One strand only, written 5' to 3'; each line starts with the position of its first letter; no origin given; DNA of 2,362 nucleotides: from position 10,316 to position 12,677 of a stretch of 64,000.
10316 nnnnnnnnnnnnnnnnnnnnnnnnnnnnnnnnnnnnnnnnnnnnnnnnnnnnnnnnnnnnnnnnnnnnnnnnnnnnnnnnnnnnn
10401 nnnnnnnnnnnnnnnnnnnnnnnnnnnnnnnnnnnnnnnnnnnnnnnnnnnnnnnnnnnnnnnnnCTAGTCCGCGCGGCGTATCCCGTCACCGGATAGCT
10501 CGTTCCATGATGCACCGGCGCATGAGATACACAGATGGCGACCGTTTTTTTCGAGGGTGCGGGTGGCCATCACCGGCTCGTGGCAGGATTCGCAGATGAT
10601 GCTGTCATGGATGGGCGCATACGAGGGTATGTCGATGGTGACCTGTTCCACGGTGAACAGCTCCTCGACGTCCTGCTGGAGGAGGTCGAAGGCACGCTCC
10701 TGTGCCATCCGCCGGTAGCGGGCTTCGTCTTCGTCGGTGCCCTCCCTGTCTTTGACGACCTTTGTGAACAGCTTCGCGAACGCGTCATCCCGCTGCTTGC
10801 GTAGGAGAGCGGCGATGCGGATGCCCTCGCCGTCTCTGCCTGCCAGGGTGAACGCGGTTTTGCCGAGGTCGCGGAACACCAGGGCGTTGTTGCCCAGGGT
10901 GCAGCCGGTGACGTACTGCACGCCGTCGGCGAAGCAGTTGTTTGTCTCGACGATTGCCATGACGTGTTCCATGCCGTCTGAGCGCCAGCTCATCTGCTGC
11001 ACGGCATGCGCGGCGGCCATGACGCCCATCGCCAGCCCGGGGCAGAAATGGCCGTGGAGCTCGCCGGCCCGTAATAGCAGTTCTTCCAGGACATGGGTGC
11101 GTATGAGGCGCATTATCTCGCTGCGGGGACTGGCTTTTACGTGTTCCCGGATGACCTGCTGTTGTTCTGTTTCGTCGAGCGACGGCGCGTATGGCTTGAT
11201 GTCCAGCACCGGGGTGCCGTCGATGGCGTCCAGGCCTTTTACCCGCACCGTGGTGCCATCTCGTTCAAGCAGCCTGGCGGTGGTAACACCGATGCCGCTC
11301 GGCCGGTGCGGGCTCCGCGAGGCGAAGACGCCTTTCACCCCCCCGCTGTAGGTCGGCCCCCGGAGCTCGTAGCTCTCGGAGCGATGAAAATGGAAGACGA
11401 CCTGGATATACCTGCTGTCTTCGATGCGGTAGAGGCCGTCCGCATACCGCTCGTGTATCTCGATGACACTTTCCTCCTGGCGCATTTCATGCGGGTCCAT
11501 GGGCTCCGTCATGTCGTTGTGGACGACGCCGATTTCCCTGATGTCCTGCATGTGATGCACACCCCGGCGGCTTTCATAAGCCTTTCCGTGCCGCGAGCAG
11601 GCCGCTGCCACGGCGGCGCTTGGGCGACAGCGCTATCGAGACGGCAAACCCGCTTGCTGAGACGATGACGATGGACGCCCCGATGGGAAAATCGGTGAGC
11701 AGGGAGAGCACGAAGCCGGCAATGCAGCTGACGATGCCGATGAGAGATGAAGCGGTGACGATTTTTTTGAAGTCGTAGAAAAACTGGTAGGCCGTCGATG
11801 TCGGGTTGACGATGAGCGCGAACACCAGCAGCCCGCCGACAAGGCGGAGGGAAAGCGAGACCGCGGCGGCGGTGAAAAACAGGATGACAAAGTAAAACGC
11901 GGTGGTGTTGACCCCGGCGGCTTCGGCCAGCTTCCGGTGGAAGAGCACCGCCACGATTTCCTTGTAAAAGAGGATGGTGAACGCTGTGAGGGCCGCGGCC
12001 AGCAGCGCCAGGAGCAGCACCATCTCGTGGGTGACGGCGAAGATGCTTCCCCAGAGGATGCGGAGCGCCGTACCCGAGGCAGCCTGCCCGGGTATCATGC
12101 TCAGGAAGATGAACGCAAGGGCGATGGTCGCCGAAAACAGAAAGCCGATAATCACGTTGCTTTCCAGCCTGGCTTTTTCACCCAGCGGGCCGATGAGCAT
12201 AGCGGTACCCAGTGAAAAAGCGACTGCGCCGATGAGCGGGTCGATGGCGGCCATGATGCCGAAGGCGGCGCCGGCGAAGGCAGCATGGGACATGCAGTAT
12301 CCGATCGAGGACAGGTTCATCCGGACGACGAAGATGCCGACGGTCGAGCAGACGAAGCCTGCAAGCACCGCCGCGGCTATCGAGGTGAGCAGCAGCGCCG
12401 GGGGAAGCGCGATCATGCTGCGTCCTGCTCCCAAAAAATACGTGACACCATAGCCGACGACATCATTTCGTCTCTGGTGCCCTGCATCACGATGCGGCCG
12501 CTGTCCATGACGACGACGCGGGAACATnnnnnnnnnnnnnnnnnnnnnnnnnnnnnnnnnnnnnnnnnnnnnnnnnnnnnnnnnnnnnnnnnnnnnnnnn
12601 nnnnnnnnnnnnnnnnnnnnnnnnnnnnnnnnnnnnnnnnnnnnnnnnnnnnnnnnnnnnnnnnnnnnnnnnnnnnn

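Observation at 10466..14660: TroA-type metal importer operon carrying two FwdE-like proteins (one fused to TrmO), divergent from nikR with a perfect palindromic operator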

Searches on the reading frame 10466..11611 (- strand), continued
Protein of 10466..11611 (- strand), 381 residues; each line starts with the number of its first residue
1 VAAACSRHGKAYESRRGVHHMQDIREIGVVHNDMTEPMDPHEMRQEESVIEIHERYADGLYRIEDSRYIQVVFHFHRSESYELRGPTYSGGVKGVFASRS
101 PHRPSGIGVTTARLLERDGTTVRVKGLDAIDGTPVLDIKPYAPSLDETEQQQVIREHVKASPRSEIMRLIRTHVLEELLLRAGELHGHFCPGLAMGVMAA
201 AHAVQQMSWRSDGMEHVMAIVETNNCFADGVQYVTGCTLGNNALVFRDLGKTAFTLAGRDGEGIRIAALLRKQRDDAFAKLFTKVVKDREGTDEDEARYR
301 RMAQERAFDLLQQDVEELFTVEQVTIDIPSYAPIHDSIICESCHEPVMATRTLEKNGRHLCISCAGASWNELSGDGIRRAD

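Call 68: search_protein_families(library=pfam, proteins=[L070:4892-7033:+, L070:7048-7908:+, L027:9298-10461:+, L022:1696-3951:+, L018:2995-5016:+, L055:5913-7976:+, L007:9111-9527:+, L007:9509-10915:+, L029:9134-9658:+, L029:9780-11159:+], max_evalue=0.0001)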
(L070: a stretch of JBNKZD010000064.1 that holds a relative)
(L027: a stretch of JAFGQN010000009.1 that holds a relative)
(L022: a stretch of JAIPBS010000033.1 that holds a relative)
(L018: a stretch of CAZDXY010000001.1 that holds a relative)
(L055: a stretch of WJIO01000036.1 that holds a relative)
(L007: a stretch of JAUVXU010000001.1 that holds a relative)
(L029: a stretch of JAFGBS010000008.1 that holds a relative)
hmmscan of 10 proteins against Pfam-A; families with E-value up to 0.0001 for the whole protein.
L070:4892-7033:+ (713 aa): 2 families
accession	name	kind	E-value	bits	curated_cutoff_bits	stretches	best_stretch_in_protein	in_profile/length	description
PF00593.30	TonB_dep_Rec_b-barrel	-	5.8e-34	119.1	27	1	259-687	22-436/436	TonB dependent receptor-like, beta-barrel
PF07715.20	Plug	-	1.4e-16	61.4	23.9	1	46-152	6-107/107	TonB-dependent Receptor Plug Domain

L070:7048-7908:+ (286 aa): 9 families
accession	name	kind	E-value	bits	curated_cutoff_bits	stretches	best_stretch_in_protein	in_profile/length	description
PF13649.12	Methyltransf_25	-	6.4e-13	49.6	27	1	75-154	1-78/97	Methyltransferase domain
PF08241.18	Methyltransf_11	-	1.5e-11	45.2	21.2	1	76-150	1-69/95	Methyltransferase domain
PF13847.12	Methyltransf_31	-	4.1e-10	39.9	27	1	72-163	4-97/145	Methyltransferase domain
PF08242.18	Methyltransf_12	-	4.1e-09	37.5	30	1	76-148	1-72/98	Methyltransferase domain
PF13489.12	Methyltransf_23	-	5.9e-08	33.1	27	1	67-127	18-61/164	Methyltransferase domain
PF02353.26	CMAS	-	7.7e-06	25.8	27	1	20-132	14-125/273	Mycolic acid cyclopropane synthetase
PF03848.20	TehB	-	3.1e-05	23.9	20.4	1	70-137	29-97/193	Tellurite resistance protein TehB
PF09445.16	Methyltransf_15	-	3.4e-05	23.9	22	1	74-148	3-78/165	RNA cap guanine-N2 methyltransferase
PF01728.25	FtsJ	-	6e-05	23.5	24.1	0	68-158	19-108/181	FtsJ-like methyltransferase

L027:9298-10461:+ (387 aa): 1 family
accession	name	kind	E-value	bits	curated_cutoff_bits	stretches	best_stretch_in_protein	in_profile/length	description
PF02663.19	FmdE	-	9.1e-12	45.6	22.9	1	222-281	1-61/133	FmdE, Molybdenum formylmethanofuran dehydrogenase operon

L022:1696-3951:+ (751 aa): 4 families
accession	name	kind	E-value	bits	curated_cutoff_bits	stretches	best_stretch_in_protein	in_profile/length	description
PF00593.30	TonB_dep_Rec_b-barrel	-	5.5e-48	165.3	27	1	250-725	19-436/436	TonB dependent receptor-like, beta-barrel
PF07715.20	Plug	-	1.1e-26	93.9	23.9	1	120-229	3-107/107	TonB-dependent Receptor Plug Domain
PF13715.12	CarbopepD_reg_2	-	1.2e-13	51.3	32.2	1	24-110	1-88/88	CarboxypepD_reg-like domain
PF13620.12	CarboxypepD_reg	-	1.7e-07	31.9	32.3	1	24-96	2-79/82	Carboxypeptidase regulatory-like domain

L018:2995-5016:+ (673 aa): 2 families
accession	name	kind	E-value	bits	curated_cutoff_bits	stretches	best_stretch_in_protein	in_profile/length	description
PF00593.30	TonB_dep_Rec_b-barrel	-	4.5e-44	152.5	27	1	214-647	26-436/436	TonB dependent receptor-like, beta-barrel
PF07715.20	Plug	-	1.5e-25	90.2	23.9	1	46-155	3-107/107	TonB-dependent Receptor Plug Domain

L055:5913-7976:+ (687 aa): 2 families
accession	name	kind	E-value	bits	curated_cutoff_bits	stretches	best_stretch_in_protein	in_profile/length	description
PF00593.30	TonB_dep_Rec_b-barrel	-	5.5e-32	112.6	27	1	236-661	17-436/436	TonB dependent receptor-like, beta-barrel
PF07715.20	Plug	-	5.8e-14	52.9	23.9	1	62-151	22-107/107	TonB-dependent Receptor Plug Domain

L007:9111-9527:+ (138 aa): 1 family
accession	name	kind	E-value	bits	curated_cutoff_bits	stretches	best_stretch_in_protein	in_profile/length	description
PF01903.22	CbiX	-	1.4e-20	74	22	1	11-124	1-105/106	CbiX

L007:9509-10915:+ (468 aa): 1 family
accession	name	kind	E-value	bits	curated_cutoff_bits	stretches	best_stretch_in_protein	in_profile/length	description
PF08245.18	Mur_ligase_M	-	1.8e-08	35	24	1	119-326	1-198/200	Mur ligase middle domain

L029:9134-9658:+ (174 aa): 1 family
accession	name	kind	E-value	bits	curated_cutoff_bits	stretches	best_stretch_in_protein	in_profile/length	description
PF08753.17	NikR_C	-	7.8e-12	45.7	22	1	114-171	18-75/77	NikR C terminal nickel binding domain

L029:9780-11159:+ (459 aa): 1 family
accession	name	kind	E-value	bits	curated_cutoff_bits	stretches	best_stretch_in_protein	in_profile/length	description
PF00144.29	Beta-lactamase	-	3e-55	188.1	27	1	10-335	2-306/329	Beta-lactamase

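Call 71: search_protein_families(library=pfam, proteins=[L007:10903-12012:+, L007:12017-13402:+, L007:13411-14259:+, L007:14256-14867:+, L007:14839-16098:+, L007:16095-17066:+, L007:3735-4595:-, L007:3145-3738:-, L007:1436-3148:-], max_evalue=0.0001)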
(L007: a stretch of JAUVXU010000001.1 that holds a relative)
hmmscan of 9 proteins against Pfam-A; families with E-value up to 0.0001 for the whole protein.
L007:10903-12012:+ (369 aa): 1 family
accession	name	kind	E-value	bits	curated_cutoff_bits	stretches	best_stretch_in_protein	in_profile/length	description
PF00148.24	Oxidored_nitro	-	2.4e-19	69.9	28.6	1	19-134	3-124/399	Nitrogenase component 1 type Oxidoreductase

L007:12017-13402:+ (461 aa): 4 families
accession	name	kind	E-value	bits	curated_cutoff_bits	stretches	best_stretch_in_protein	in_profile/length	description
PF07685.20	GATase_3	-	6.1e-39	134.1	27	1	252-443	2-193/196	CobB/CobQ-like glutamine amidotransferase domain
PF01656.29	CbiA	-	4.2e-17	62.7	25.4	1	8-187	1-115/125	CobQ/CobB/MinD/ParA nucleotide binding domain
PF13500.12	AAA_26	-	7.9e-17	62.2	27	2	75-182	90-189/198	AAA domain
PF07755.17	DUF1611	-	8.7e-06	25.7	25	1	4-96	11-98/201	Domain of unknown function (DUF1611_C) P-loop domain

L007:13411-14259:+ (282 aa): 6 families
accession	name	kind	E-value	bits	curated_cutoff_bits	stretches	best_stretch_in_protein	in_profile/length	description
PF00142.24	Fer4_NifH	-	5.1e-92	308.6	25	1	6-273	1-266/271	4Fe-4S iron sulfur cluster binding proteins, NifH/frxC family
PF01656.29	CbiA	-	5.5e-13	49.4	25.4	1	10-230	4-124/125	CobQ/CobB/MinD/ParA nucleotide binding domain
PF10609.15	ParA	-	8e-09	35.7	27.1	1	10-247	9-241/246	NUBPL iron-transfer P-loop NTPase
PF02374.21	ArsA_ATPase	-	4.8e-08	33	24.3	1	6-44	2-40/305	Anion-transporting ATPase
PF13614.12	AAA_31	-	6.1e-08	33.2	27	1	9-75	5-74/177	AAA domain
PF09140.17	MipZ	-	8e-05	22.5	20.7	0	13-49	9-45/262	ATPase MipZ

L007:14256-14867:+ (203 aa): 1 family
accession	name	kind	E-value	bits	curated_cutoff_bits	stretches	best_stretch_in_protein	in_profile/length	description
PF13241.12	NAD_binding_7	-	1.3e-19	71.1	22.1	1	16-115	10-104/104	Putative NAD(P)-binding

L007:14839-16098:+ (419 aa): 4 families
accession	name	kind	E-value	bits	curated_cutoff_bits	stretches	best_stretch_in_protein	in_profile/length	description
PF05201.20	GlutR_N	-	1.4e-34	119.5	27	1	12-156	2-151/151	Glutamyl-tRNAGlu reductase, N-terminal domain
PF01488.26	Shikimate_DH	-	1.3e-30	106.7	24.3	1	173-302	3-135/138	Shikimate / quinate 5-dehydrogenase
PF00745.25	GlutR_dimer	-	1.7e-11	44.8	22.9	1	319-395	1-80/99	Glutamyl-tRNAGlu reductase, dimerisation domain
PF03807.23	F420_oxidored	-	8.8e-05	23.5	21.6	0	187-254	4-71/94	NADP oxidoreductase coenzyme F420-dependent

L007:16095-17066:+ (323 aa): 1 family
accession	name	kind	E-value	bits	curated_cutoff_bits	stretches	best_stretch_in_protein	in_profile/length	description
PF00490.27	ALAD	-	1.3e-140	468.5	24.6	1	8-319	2-315/317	Delta-aminolevulinic acid dehydratase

L007:3735-4595:- (286 aa): 1 family
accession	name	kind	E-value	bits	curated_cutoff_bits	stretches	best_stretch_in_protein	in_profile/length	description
PF05681.19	Fumerase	-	1.1e-94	317.1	25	1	9-275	2-269/270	Fumarate hydratase (Fumerase)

L007:3145-3738:- (197 aa): 1 family
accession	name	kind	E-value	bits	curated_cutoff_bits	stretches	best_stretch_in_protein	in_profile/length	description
PF05683.17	Fumerase_C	-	5.4e-45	153.7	22.2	1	9-179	36-204/205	Fumarase C-terminus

L007:1436-3148:- (570 aa): 5 families
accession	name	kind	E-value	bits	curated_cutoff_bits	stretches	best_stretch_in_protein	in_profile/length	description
PF00890.30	FAD_binding_2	-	3.1e-94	317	20.4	1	10-394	1-414/414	FAD binding domain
PF02910.25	Succ_DH_flav_C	-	1e-30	106.8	20.8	1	448-568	2-129/130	Fumarate reductase flavoprotein C-term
PF03486.20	HI0933_like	-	1.8e-09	37.8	50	0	134-405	105-242/244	HI0933-like protein Rossmann domain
PF01266.30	DAO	-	4e-07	30.3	27.9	1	10-254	1-267/353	FAD dependent oxidoreductase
PF07992.20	Pyr_redox_2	-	7.9e-07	29.2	26.1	1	10-211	2-119/291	Pyridine nucleotide-disulphide oxidoreductase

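Call 72: predict_structure(alignment_id=A2)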
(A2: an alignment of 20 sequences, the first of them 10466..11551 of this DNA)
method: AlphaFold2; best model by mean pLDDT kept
length: 361 residues; sequences in the alignment: 20
mean_pLDDT: 73.2   pTM: 0.60
mean pLDDT of the five models: 73.2, 72.7, 69.2, 65.4, 64.1
residues with pLDDT >= 90: 62; 70-90: 170; 50-70: 78; < 50: 51
segments of 3 or more residues with pLDDT < 50: 1-3, 57-85, 310-317, 352-357
pLDDT, mean of each block of 10 residues (from residue 1): 70 74 82 87 80 58 32 30 51 88 85 82 64 58 71 88 80 92 81 62 79 70 63 82 87 74 85 90 91 90 77 50 73 83 79 48 56
secondary structure, 60 per line:
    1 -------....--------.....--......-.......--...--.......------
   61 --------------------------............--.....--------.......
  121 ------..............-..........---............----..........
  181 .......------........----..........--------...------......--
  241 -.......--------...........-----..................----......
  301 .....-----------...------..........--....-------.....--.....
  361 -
elements in order: E8-11 H20-24 E27-32 H34-40 E48-54 E87-98 E101-105 E114-120 H127-140 H142-151 H155-166 H171-187 E197-201 H206-215 E224-226 E233-238 E242-248 H257-267 H273-290 H295-298 E299-305 E317-319 E326-328 E332-335 E338-341 E349-353 E356-360

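Call 74: fold_search(model_id=the predicted structure, library=pdb)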
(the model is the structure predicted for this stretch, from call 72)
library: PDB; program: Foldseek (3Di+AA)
matches with E <= 10: 506; with E <= 0.001: 14
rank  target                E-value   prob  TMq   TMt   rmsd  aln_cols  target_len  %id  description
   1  2gvi                  5.1e-12  1.00  0.33  0.53   6.7       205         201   23  Crystal structure of a putative formylmethanofuran dehydrogenase subunit e (ta1109) from thermoplasma acidophilum at 1.8 (released 2006-06-13)
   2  2nv4_A                4.6e-10  1.00  0.29  0.74   4.9       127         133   36  Crystal structure of UPF0066 protein AF0241 in complex with S-adenosylmethionine. Northeast Structural Genomics Consor (released 2006-11-21)
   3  7btu_A                3.3e-09  1.00  0.27  0.45   4.4       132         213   30  Crystal structure of TrmO from P. areuginosa (released 2021-04-07)
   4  7btu_B                5.7e-09  1.00  0.27  0.44   4.0       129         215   29  Crystal structure of TrmO from P. areuginosa (released 2021-04-07)
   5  7bu1_B                6.4e-09  1.00  0.28  0.47   3.6       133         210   30  Crystal structure of TrmO from Pseudomonas aeruginosa (released 2021-04-07)
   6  7bu1_A                1.1e-08  1.00  0.28  0.48   3.8       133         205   28  Crystal structure of TrmO from Pseudomonas aeruginosa (released 2021-04-07)
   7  7btz_B                1.2e-08  1.00  0.28  0.47   3.7       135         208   30  Crystal structure of TrmO (released 2021-04-07)
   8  7btz_A                1.4e-08  1.00  0.28  0.46   3.7       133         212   30  Crystal structure of TrmO (released 2021-04-07)
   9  3d00                  1.6e-08  1.00  0.34  0.62   7.6       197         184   24  Crystal structure of a tungsten formylmethanofuran dehydrogenase subunit e (fmde)-like protein (syn_00638) from syntroph (released 2008-05-20)
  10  3okx_A                1.9e-08  1.00  0.26  0.57   5.6       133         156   28  Crystal structure of YaeB-like protein from Rhodopseudomonas palustris (released 2010-09-08)
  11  2glz_A                6.7e-08  1.00  0.33  0.74   3.7       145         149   15  Crystal structure of a formylmethanofuran dehydrogenase subunit e-like protein (dhaf_2992) from desulfitobacterium haf (released 2006-04-18)
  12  2glz_B                1.3e-07  1.00  0.33  0.76   4.1       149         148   15  Crystal structure of a formylmethanofuran dehydrogenase subunit e-like protein (dhaf_2992) from desulfitobacterium haf (released 2006-04-18)
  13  1xqb_A                2.0e-07  1.00  0.26  0.47   4.6       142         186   23  X-Ray Structure Of YaeB from Haemophilus influenzae. Northeast Structural Genomics Research Consortium (NESGC)target I (released 2004-10-19)
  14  3okx_B                2.5e-07  1.00  0.27  0.61   5.2       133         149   32  Crystal structure of YaeB-like protein from Rhodopseudomonas palustris (released 2010-09-08)
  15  3jcs_g                9.8e-03  0.75  0.14  0.30   9.9       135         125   14  2.8 Angstrom cryo-EM structure of the large ribosomal subunit from the eukaryotic parasite Leishmania (released 2016-07-20)
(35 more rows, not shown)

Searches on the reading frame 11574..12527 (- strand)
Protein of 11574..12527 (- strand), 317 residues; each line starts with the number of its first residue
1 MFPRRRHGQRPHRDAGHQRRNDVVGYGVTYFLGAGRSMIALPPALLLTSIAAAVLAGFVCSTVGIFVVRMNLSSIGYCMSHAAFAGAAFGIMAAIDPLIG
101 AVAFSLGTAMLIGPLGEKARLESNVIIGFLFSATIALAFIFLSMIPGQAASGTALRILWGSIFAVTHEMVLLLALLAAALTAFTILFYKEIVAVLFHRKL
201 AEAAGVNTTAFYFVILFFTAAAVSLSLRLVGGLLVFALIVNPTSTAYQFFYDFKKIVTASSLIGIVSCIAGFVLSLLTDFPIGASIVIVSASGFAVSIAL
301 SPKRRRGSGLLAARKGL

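Call 3: search_protein_families(library=pfam, proteins=[window:11574-12527:-], max_evalue=0.01)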
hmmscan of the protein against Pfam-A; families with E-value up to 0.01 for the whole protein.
window:11574-12527:- (317 aa): 2 families
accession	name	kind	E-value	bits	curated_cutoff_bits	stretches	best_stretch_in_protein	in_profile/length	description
PF00950.22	ABC-3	-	2.1e-46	159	20.1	1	46-299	5-256/258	ABC 3 transport family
PF01032.23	FecCD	-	5.7e-07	29.3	26.5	1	90-289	95-296/311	FecCD transport family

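Call 62: search_protein_families(library=ncbifam, proteins=[window:11574-12416:-], max_evalue=0.001)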
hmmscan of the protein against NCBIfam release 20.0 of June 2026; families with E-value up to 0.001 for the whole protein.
window:11574-12416:- (280 aa): 4 families
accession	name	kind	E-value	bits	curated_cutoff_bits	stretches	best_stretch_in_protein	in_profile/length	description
TIGR03770.1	anch_rpt_perm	equivalog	3.5e-33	115.5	296.8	1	8-261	16-267/270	anchored repeat-type ABC transporter permease subunit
NF040927.1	ABC_perm_SloB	subfamily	1.3e-32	113.7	460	1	11-268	14-268/271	metal ABC transporter permease subunit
NF040871.1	AztB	equivalog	6.9e-32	111.2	280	1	12-252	15-253/254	zinc ABC transporter permease AztB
NF007089.0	PRK09543.1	equivalog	1.6e-21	77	284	1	8-262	4-256/261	zinc ABC transporter permease subunit ZnuB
